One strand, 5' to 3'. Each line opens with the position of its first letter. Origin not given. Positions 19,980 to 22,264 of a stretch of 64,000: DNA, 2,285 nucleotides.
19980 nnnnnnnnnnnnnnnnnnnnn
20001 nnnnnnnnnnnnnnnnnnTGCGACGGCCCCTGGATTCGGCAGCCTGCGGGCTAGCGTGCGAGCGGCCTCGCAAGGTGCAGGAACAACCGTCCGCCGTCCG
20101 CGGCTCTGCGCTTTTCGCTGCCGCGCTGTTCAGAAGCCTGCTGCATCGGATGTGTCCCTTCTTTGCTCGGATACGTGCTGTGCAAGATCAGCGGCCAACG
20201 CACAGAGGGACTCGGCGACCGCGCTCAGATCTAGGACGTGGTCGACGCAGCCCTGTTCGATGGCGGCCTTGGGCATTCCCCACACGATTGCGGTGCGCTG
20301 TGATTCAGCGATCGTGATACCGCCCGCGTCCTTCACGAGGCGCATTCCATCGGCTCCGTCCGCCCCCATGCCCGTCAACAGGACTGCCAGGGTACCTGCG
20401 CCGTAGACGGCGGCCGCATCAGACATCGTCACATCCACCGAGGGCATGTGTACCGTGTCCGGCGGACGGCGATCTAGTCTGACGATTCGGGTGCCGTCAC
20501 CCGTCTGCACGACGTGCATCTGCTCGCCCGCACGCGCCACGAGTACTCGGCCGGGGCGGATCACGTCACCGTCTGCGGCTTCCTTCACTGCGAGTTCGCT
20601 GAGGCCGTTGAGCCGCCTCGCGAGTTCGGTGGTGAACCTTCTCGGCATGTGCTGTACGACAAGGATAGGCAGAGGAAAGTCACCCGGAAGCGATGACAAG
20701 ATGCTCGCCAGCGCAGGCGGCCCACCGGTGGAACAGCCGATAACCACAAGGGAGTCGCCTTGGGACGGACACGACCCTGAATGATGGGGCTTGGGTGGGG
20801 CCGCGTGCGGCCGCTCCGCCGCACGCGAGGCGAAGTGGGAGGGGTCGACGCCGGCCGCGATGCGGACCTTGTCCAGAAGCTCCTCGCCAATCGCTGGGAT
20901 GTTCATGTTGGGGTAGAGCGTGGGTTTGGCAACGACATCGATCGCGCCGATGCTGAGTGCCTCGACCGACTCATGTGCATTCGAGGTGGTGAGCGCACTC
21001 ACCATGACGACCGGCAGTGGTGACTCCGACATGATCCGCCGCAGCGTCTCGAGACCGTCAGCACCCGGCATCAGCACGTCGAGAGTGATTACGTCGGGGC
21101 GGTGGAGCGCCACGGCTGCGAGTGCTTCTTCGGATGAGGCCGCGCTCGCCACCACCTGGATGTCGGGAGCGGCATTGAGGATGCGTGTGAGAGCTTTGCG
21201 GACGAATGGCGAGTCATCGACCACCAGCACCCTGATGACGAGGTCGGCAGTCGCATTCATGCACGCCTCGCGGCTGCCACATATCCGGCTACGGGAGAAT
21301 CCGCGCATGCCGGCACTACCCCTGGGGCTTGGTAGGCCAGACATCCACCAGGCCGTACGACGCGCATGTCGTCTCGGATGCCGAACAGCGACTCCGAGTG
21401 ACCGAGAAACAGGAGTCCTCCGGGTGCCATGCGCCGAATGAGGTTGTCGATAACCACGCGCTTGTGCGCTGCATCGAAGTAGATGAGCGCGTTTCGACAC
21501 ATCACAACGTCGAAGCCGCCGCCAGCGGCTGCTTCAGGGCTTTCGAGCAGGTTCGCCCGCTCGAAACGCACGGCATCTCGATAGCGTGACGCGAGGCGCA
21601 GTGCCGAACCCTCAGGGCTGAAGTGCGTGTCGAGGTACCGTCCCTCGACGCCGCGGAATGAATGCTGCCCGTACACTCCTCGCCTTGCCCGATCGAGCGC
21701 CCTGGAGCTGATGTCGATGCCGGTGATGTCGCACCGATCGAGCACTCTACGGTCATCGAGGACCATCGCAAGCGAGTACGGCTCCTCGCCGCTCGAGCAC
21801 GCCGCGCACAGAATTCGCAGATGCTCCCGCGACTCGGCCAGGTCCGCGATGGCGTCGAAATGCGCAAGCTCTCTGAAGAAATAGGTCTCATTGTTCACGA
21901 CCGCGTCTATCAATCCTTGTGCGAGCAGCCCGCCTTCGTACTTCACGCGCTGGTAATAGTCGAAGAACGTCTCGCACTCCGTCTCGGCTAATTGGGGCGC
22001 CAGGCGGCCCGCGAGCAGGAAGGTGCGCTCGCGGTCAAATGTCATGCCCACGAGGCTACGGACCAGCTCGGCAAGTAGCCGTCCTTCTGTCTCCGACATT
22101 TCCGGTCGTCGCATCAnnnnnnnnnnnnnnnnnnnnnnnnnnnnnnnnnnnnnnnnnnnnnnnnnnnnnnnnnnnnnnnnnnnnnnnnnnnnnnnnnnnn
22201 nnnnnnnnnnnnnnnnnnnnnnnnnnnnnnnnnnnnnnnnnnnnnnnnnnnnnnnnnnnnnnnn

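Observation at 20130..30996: Nine-gene chemosensory operon with a 734-aa HEAT-repeat protein sandwiched between two CheR paralogs and a STAS-like first gene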

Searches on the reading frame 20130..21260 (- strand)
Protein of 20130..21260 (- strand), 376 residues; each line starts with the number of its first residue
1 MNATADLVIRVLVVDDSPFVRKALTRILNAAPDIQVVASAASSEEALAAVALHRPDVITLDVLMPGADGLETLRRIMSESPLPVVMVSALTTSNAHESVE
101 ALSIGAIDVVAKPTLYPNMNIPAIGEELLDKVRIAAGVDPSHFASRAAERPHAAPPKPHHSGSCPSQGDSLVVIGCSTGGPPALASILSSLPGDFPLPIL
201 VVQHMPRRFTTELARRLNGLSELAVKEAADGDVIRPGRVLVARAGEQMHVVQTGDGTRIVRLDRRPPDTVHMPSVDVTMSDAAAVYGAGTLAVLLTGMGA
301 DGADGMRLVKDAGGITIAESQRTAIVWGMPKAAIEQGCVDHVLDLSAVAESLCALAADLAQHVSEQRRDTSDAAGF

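Call 4: search_protein_families(library=pfam, proteins=[window:20130-21260:-], max_evalue=0.01)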
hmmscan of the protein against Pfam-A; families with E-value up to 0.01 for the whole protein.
window:20130-21260:- (376 aa): 2 families
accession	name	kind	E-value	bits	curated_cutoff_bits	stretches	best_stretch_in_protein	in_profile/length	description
PF01339.22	CheB_methylest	-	1.9e-61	207.2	24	1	172-352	1-174/174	CheB methylesterase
PF00072.30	Response_reg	-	1.9e-23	83.2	30.2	1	11-114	1-101/111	Response regulator receiver domain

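Call 15: search_protein_families(library=ncbifam, proteins=[window:20130-21260:-], max_evalue=0.001)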
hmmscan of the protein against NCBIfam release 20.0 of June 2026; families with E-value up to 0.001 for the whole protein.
window:20130-21260:- (376 aa): 88 families (the best 25 are shown)
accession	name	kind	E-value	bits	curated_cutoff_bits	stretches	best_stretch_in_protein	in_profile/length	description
NF001965.0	PRK00742.1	subfamily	3.7e-117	391.5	293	1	9-355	4-352/357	chemotaxis-specific protein-glutamate methyltransferase CheB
NF009206.0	PRK12555.1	subfamily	1.6e-100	336.4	342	1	9-357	1-337/340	chemotaxis-specific protein-glutamate methyltransferase CheB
NF007935.0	PRK10651.1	equivalog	1.3e-17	63.8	250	1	9-106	7-103/216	two-component system response regulator NarL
NF045944.1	ResRegRpaBCyano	equivalog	7.9e-17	61.4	330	1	12-113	1-98/229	response regulator transcription factor RpaB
NF007135.0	PRK09581.1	equivalog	1.8e-16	60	474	1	9-113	3-106/457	PleD family two-component system response regulator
NF008677.0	PRK11697.1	equivalog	8.9e-16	58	246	1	9-113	2-102/238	two-component system response regulator BtsR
NF040689.1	MtrAB_MtrA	equivalog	2.4e-15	56.5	300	1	11-114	1-100/219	MtrAB system response regulator MtrA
NF041733.1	resp_reg_CseB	equivalog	9.5e-15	54.6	350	1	10-114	2-102/228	two-component system response regulator CseB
NF041367.1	CheY_Halo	equivalog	1.1e-13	51.6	200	1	11-118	1-105/114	chemotaxis protein CheY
TIGR01818.1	ntrC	equivalog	1.1e-13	50.8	558.6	1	11-113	1-100/463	nitrogen regulation protein NR(I)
NF052445.1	RespRegMctR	equivalog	1.6e-13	50.5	300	1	9-88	2-82/205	two-component system response regulator MctR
NF007018.1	PRK09483.1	equivalog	2.2e-13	50.4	280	1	8-114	1-106/217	UvrY/SirA/GacA family response regulator transcription factor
NF008469.0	PRK11361.1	equivalog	2.8e-13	49.4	714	1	9-114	5-107/461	acetoacetate metabolism transcriptional regulator AtoC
NF007982.1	PRK10710.1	equivalog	1.1e-12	48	380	1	8-114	7-109/235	envelope stress response regulator BaeR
TIGR02154.1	PhoB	equivalog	1.5e-12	47.3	296.2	1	10-113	4-106/226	phosphate regulon transcriptional regulator PhoB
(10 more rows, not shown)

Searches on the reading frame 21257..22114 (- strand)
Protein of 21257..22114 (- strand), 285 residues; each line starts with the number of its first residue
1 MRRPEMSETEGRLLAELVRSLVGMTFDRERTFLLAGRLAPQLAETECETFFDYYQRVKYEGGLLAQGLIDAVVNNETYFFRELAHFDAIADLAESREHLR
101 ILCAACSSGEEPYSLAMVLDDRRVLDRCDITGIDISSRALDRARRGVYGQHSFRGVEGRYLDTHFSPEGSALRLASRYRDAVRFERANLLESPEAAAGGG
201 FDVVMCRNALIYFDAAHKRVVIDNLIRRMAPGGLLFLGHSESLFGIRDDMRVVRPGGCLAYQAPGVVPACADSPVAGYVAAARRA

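Call 4: search_protein_families(library=pfam, proteins=[window:21257-22114:-], max_evalue=0.01)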
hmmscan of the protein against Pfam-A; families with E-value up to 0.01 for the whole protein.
window:21257-22114:- (285 aa): 7 families
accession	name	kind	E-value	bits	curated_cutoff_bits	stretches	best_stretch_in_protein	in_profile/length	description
PF01739.24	CheR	-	3.1e-47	161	27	1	75-253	1-189/195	CheR methyltransferase, SAM binding domain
PF08242.18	Methyltransf_12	-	1.8e-08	35.5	30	1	122-235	18-98/98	Methyltransferase domain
PF13649.12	Methyltransf_25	-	6.1e-08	33.7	27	1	179-233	45-97/97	Methyltransferase domain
PF13847.12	Methyltransf_31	-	3.4e-07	30.5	27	0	178-238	52-110/145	Methyltransferase domain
PF08241.18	Methyltransf_11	-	5.9e-06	27.3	21.2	0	178-236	40-94/95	Methyltransferase domain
PF03705.20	CheR_N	-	6.2e-05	23.1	27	1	12-58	4-50/53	CheR methyltransferase, all-alpha domain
PF13489.12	Methyltransf_23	-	0.0002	21.6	27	1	87-237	11-116/164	Methyltransferase domain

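Call 15: search_protein_families(library=ncbifam, proteins=[window:21257-22114:-], max_evalue=0.001)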
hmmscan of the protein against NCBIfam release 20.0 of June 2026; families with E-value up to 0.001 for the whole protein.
window:21257-22114:- (285 aa): 1 family
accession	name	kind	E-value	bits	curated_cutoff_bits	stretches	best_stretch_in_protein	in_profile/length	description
NF007902.0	PRK10611.1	equivalog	2.8e-35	121.9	435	1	3-247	19-270/287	protein-glutamate O-methyltransferase CheR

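Call 64: search_solved_structures(query=window:21257-22114:-, max_evalue=0.00001, show_alignments=2)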
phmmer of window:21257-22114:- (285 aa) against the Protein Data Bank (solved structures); distinct sequences matched with E-value up to 0.00001: 6.
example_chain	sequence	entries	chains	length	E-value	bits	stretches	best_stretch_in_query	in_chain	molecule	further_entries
5xly_A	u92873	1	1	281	4e-31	111.7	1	18-263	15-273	Chemotaxis protein methyltransferase 1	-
5xlx_A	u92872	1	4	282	4e-31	111.7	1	18-263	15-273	Chemotaxis protein methyltransferase 1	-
5y4r_A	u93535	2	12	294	5.2e-31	111.3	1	18-262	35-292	Chemotaxis protein methyltransferase 1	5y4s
1bc5_A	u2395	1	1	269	1.7e-29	106.3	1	3-245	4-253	CHEMOTAXIS RECEPTOR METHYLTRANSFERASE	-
1af7_A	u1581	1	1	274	1.8e-29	106.2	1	3-245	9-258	CHEMOTAXIS RECEPTOR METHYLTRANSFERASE CHER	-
5ftw_A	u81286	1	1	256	6.6e-25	91.3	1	35-245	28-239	CHEMOTAXIS PROTEIN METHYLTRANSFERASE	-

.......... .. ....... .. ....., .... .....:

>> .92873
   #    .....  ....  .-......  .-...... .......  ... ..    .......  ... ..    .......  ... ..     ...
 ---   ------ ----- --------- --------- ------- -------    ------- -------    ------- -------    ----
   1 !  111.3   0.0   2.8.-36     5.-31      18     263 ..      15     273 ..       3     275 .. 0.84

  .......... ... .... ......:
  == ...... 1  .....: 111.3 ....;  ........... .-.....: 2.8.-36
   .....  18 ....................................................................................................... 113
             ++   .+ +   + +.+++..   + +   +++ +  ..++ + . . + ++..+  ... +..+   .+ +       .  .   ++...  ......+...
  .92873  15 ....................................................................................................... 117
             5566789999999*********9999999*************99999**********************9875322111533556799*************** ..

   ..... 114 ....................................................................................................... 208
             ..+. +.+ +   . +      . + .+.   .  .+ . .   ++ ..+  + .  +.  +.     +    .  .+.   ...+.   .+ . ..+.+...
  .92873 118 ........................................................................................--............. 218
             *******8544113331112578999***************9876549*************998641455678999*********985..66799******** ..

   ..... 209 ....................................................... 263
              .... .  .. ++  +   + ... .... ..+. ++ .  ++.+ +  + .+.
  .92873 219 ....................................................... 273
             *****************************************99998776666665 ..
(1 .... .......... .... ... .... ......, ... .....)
